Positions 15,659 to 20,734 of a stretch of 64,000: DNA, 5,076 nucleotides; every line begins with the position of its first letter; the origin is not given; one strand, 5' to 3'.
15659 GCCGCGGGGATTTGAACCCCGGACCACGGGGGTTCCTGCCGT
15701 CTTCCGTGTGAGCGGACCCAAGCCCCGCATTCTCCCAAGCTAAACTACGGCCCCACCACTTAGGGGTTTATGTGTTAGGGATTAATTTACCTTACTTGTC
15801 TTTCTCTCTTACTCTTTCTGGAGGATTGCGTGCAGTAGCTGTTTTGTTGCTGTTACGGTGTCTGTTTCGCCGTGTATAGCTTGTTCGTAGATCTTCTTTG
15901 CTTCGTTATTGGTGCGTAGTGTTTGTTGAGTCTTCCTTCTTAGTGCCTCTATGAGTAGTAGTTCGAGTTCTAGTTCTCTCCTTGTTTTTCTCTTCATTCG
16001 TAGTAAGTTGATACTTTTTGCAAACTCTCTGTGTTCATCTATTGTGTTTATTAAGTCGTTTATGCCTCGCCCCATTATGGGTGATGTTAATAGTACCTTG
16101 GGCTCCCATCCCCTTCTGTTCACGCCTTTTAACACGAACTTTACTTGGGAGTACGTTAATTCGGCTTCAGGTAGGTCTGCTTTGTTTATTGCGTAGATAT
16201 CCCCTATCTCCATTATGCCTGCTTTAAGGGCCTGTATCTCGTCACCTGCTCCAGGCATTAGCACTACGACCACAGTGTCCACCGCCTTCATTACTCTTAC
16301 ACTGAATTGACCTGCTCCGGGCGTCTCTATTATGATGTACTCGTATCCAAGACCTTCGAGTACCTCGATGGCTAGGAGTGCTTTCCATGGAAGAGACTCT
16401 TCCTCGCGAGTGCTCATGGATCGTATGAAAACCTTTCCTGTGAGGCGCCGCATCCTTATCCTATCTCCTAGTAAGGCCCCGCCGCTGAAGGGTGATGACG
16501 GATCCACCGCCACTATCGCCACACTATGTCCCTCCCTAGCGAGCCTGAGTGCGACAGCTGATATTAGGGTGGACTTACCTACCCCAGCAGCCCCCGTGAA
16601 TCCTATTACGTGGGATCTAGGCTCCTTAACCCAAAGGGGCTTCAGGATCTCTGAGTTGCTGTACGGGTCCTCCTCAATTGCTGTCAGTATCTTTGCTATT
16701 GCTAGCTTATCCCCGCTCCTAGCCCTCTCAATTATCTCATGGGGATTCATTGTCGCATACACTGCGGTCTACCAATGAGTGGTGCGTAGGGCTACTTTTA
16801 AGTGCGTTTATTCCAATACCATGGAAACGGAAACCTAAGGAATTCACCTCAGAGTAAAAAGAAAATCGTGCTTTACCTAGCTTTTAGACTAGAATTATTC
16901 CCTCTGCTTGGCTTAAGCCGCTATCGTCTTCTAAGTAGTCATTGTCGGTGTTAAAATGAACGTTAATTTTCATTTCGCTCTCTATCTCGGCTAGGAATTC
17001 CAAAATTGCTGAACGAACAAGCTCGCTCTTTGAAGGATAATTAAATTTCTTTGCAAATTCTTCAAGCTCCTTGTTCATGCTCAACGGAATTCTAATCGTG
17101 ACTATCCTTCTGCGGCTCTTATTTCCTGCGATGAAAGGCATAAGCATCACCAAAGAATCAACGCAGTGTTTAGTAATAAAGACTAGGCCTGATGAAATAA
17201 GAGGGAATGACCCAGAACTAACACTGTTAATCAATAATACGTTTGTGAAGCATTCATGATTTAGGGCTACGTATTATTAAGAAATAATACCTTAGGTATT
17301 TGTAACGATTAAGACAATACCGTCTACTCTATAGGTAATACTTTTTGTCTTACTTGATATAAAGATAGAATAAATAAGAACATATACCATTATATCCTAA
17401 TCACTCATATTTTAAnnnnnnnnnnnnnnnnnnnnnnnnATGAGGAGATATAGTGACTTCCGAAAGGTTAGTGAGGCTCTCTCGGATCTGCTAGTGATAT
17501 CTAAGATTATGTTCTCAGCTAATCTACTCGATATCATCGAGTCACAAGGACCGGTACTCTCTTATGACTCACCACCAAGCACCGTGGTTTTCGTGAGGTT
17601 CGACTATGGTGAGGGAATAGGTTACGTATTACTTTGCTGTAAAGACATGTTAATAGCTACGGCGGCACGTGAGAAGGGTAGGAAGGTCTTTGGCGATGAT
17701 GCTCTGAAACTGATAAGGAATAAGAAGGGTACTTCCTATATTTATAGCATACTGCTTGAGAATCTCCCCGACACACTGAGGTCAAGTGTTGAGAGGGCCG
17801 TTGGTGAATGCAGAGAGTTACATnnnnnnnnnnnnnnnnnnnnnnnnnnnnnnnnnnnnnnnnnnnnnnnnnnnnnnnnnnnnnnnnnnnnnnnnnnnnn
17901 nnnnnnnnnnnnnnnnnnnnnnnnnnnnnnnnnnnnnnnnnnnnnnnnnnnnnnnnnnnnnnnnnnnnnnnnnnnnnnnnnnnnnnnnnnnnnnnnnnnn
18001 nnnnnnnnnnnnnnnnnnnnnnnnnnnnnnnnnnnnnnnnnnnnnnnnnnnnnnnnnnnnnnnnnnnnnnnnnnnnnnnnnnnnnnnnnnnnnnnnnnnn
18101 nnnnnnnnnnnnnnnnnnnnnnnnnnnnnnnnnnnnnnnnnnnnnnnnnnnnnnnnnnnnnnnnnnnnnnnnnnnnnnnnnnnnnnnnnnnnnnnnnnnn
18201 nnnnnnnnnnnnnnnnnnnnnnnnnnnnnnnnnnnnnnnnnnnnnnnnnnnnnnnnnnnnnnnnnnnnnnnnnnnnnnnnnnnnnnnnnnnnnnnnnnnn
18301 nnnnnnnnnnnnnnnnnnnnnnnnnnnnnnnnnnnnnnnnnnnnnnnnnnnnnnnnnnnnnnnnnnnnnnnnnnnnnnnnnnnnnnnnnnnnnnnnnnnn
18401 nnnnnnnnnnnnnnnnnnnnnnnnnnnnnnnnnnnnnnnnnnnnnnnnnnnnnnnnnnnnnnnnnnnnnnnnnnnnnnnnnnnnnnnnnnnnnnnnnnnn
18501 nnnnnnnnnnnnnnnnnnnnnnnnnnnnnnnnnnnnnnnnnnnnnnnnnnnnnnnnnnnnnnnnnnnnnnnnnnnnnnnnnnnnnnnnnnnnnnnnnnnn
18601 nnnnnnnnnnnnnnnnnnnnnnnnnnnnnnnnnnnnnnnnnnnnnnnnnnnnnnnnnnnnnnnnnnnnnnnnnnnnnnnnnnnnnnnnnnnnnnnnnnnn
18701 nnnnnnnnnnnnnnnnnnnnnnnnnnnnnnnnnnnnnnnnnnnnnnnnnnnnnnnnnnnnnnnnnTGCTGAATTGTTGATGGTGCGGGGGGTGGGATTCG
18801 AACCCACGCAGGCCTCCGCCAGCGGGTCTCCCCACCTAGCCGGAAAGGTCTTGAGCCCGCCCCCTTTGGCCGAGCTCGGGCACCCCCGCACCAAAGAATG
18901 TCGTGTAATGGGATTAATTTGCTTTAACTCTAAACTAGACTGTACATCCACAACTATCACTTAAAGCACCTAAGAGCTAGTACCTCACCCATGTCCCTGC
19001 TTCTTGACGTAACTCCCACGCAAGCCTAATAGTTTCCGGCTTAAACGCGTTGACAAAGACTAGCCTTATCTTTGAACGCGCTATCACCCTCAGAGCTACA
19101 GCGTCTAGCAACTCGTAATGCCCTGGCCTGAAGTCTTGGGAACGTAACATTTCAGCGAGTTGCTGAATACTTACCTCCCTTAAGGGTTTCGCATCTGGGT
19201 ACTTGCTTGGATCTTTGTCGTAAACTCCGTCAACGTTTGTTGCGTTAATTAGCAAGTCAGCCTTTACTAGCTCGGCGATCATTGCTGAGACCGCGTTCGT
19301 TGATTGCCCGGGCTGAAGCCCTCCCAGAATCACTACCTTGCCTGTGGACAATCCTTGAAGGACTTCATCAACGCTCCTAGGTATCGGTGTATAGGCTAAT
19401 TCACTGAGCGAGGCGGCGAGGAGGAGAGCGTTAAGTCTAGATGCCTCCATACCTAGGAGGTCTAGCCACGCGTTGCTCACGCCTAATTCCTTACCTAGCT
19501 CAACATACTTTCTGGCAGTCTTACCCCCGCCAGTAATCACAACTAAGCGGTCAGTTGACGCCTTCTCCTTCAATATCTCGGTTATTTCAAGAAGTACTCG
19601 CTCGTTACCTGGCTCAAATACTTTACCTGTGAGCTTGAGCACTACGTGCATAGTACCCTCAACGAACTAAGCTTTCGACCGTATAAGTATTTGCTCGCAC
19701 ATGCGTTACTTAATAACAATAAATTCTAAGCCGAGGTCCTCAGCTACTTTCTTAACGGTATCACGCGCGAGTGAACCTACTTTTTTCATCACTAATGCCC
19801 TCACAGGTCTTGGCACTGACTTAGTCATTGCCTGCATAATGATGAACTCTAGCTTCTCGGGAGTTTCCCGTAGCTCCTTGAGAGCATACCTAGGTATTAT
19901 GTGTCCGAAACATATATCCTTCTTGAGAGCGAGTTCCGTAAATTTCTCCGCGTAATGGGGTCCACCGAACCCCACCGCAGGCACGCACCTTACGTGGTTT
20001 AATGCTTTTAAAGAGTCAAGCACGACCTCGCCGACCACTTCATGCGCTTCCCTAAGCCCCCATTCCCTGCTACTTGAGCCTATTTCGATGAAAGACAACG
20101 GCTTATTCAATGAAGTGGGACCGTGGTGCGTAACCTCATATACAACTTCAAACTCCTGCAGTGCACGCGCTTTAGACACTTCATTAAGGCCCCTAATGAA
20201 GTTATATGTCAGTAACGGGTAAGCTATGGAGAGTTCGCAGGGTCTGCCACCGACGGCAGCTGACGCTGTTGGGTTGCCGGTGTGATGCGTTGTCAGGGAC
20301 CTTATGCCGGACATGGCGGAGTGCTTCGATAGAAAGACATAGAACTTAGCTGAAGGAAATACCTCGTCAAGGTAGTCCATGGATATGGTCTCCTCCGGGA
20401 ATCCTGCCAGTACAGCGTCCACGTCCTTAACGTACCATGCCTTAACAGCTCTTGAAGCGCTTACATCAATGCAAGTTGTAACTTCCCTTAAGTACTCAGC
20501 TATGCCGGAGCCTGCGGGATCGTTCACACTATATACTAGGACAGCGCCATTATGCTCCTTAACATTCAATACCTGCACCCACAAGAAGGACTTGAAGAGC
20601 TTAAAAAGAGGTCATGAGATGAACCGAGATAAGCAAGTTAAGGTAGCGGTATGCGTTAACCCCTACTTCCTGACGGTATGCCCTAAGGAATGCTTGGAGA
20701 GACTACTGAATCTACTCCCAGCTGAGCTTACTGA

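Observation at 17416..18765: Archaeal protein-kinase-fold protein with every catalytic residue replaced (predicted pseudokinase)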

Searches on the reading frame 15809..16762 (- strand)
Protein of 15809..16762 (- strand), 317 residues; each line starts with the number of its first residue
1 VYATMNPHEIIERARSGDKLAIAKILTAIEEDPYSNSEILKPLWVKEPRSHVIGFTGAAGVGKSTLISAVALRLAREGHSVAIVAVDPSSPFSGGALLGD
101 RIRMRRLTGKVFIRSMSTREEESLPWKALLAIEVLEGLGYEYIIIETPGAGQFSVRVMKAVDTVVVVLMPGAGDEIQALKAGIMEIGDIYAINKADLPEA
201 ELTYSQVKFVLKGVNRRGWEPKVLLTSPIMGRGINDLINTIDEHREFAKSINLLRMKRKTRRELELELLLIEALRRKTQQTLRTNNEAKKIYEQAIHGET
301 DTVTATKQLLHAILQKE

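Call 3: search_protein_families(library=pfam, proteins=[window:15809-16762:-], max_evalue=1)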
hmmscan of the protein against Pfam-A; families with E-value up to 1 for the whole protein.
window:15809-16762:- (317 aa): 33 families (the best 25 are shown)
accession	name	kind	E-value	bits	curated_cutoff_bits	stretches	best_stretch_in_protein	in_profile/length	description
PF03308.22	MeaB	-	4.7e-74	249.3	23.1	1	23-278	2-268/273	Methylmalonyl Co-A mutase-associated GTPase MeaB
PF02374.21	ArsA_ATPase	-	9.3e-07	28.8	24.3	1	52-90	3-41/305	Anion-transporting ATPase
PF00009.33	GTP_EFTU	-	1.1e-05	25.6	26.5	1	53-244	6-185/188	Elongation factor Tu GTP binding domain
PF00448.28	SRP54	-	2.7e-05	24.3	22.7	1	51-168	2-112/196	SRP54-type protein, GTPase domain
PF01656.29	CbiA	-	5.2e-05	23.6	25.4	1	58-246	7-54/125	CobQ/CobB/MinD/ParA nucleotide binding domain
PF03029.23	ATP_bind_1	-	0.00016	22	27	1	56-90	2-36/240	Conserved hypothetical ATP binding protein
PF13614.12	AAA_31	-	0.00023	21.6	27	1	60-90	12-42/177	AAA domain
PF02492.25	cobW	-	0.00043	20.3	20.7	1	52-215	2-173/180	CobW/HypB/UreG, nucleotide-binding domain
PF24883.2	NPHP3_N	-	0.00047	20.8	24.8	1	44-87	15-59/164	Nephrocystin 3, N-terminal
PF25199.1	nSTAND_NTPase5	-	0.00076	19.8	34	1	48-89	39-79/145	Novel STAND NTPase 5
PF03193.22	RsgA_GTPase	-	0.00095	19.5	30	1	49-73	105-129/174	RsgA GTPase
PF10609.15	ParA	-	0.0012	18.7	27.1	1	56-87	10-41/246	NUBPL iron-transfer P-loop NTPase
PF13191.12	AAA_16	-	0.0022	19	32.6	1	55-119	29-85/167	AAA ATPase domain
PF13604.12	AAA_30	-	0.0028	17.8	27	1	52-86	20-54/191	AAA domain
PF13481.12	AAA_25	-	0.0034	17.5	27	1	48-83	31-65/195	AAA domain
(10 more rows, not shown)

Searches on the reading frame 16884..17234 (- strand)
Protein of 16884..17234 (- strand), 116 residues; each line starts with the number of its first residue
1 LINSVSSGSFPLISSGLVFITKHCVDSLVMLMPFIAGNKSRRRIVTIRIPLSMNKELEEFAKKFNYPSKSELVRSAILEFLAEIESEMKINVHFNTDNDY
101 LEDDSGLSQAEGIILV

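Call 3: search_protein_families(library=pfam, proteins=[window:16884-17234:-], max_evalue=1)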
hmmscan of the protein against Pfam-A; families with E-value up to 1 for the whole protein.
window:16884-17234:- (116 aa): 1 family
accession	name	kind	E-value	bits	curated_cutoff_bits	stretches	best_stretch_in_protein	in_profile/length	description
PF01402.27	RHH_1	-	3.5e-05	24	20.5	1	45-82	2-38/39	Ribbon-helix-helix protein, copG family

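Call 12: search_protein_families(library=ncbifam, proteins=[window:16884-17234:-], max_evalue=1)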
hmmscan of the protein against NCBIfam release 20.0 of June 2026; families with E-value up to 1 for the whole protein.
window:16884-17234:- (116 aa): 4 families
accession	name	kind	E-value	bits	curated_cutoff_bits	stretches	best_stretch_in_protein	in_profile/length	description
NF058555.1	TransRegCdrSHalo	equivalog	1.2e-06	28.4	100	1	45-87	4-46/61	transcriptional regulator CdrS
NF053762.1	aCcr1_fam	equivalog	1.3e-05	25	60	1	43-80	1-37/38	aCcr1 family cell cycle regulator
NF046040.1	RelB_antitoxin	equivalog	0.021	15.1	50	1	45-108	1-60/69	type II toxin-antitoxin system RelB family antitoxin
NF048017.1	antitoxin_RelB_like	equivalog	0.03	14.5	50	1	48-86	1-38/70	type II toxin-antitoxin system RelB family antitoxin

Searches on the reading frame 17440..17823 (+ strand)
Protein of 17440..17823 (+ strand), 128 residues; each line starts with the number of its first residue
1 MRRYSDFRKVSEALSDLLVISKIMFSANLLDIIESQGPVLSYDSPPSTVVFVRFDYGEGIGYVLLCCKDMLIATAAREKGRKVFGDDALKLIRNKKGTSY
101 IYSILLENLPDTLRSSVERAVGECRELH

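Call 27: search_protein_families(library=pfam, proteins=[window:17440-17823:+], max_evalue=10)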
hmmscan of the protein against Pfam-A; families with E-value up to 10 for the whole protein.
seq(128 aa): 1 family
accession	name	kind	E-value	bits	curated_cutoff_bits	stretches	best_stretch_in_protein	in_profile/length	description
PF10088.15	DUF2326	-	0.18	11.9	28.7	1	45-81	22-58/141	Uncharacterised protein conserved in bacteria (DUF2326)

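Call 57: search_solved_structures(query=A4, max_evalue=10, show_alignments=2)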
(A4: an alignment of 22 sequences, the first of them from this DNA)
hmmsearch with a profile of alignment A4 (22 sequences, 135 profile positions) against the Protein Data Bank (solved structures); distinct sequences matched with E-value up to 10: 3.
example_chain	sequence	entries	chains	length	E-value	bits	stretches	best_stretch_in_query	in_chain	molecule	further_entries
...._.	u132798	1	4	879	0.069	16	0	19-62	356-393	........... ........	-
7lg5_A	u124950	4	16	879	0.069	16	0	19-62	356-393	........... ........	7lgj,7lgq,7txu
6j74_C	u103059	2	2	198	0.23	14.4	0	45-100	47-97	Synaptobrevin homolog YKT6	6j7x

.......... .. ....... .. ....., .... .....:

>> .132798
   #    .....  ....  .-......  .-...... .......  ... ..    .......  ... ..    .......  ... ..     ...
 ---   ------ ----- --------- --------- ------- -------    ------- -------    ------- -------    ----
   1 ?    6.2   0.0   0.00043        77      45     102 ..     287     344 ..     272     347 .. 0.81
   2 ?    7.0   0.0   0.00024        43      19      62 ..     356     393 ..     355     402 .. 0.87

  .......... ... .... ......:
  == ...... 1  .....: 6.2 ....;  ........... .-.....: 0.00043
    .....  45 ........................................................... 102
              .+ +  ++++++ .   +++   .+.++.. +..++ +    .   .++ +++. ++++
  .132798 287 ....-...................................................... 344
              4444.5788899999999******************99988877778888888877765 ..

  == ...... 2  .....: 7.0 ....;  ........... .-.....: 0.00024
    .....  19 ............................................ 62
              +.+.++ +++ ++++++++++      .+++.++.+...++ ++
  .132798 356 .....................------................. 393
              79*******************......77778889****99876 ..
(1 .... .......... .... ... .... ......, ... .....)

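Call 58: find_homologous_proteins(query=A4, max_evalue=0.001)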
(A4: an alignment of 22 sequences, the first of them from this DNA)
Query A4 (22 sequences): 2411 candidates shared short words with the query, none scored E <= 0.001.

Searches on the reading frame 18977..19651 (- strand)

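Call 3: search_protein_families(library=pfam, proteins=[window:18977-19651:-], max_evalue=1)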
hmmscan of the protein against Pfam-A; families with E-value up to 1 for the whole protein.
window:18977-19651:- (224 aa): 1 family
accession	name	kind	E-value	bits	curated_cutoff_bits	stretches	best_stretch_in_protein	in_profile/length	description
PF00696.33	AA_kinase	-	8.4e-34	117.8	24.9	1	2-201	2-234/234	Amino acid kinase family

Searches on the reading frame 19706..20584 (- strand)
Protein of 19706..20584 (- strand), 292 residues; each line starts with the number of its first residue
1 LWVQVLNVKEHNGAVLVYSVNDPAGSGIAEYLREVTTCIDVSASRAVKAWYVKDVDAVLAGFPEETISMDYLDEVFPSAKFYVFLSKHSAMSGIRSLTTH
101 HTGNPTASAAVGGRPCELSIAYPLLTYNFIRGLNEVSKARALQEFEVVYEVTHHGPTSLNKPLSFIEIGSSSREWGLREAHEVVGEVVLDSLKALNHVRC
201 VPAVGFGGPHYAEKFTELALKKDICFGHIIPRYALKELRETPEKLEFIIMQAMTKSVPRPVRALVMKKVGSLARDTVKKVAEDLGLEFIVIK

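Call 3: search_protein_families(library=pfam, proteins=[window:19706-20584:-], max_evalue=1)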
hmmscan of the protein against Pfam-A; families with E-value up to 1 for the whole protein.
window:19706-20584:- (292 aa): 2 families
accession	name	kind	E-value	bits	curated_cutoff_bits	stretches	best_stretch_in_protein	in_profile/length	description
PF04414.18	tRNA_deacylase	-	7.1e-60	202.5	33.6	1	78-288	4-204/205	D-aminoacyl-tRNA deacylase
PF14698.11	ASL_C2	-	0.2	12.5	27.3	1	178-192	19-33/69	Argininosuccinate lyase C-terminal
